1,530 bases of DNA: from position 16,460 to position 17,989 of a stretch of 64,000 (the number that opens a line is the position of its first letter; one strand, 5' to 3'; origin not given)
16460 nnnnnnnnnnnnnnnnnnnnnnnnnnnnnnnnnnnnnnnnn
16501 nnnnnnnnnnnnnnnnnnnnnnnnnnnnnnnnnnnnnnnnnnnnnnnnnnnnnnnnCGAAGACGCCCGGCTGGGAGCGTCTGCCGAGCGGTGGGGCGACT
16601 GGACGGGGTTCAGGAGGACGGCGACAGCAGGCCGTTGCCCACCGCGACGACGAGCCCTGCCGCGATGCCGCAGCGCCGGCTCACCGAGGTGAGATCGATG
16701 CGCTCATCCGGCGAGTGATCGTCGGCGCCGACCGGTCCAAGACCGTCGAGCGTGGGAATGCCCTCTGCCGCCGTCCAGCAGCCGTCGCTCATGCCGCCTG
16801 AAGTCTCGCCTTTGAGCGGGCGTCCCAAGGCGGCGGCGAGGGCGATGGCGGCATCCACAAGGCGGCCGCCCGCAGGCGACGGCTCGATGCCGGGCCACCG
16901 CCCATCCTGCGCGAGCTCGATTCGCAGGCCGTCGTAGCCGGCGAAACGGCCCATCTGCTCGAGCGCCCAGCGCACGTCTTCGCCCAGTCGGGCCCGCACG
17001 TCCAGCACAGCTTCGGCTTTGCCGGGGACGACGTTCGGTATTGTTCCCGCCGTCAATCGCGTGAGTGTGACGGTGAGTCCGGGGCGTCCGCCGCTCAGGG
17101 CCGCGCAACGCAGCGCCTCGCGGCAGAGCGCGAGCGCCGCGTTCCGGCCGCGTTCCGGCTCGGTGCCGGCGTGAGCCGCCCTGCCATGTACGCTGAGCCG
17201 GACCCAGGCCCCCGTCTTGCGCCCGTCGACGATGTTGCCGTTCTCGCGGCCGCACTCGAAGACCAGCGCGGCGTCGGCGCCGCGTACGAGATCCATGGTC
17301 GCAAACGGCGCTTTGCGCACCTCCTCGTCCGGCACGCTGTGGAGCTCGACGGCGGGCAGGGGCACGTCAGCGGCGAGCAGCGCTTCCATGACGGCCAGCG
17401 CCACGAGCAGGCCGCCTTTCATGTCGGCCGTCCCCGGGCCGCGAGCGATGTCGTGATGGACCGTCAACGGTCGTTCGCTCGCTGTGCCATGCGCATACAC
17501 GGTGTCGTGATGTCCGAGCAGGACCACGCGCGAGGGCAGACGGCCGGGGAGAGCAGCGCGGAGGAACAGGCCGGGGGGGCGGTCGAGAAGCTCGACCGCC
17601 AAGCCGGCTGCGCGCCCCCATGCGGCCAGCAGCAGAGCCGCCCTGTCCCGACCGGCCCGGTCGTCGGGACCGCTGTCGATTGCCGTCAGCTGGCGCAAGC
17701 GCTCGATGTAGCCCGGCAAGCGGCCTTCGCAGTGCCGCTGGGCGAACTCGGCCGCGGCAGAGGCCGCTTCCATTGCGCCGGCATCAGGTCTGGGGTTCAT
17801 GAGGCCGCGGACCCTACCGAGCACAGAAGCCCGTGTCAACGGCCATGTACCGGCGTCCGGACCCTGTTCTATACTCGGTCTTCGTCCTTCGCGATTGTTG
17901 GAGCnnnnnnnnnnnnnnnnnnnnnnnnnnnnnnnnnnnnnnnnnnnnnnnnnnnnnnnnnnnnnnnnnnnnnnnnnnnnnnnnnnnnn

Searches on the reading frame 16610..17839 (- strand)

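Call 12: search_protein_families(library=pfam, proteins=[window:16610-17839:-], max_evalue=0.01)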
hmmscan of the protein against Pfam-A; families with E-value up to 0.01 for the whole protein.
window:16610-17839:- (409 aa): 2 families
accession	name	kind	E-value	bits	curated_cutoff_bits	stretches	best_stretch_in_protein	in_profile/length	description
PF01546.33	Peptidase_M20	-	3.3e-20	73.3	24.6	1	107-396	2-203/206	Peptidase family M20/M25/M40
PF07687.19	M20_dimer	-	5.3e-15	55.7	21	1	206-296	2-95/107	Peptidase dimerisation domain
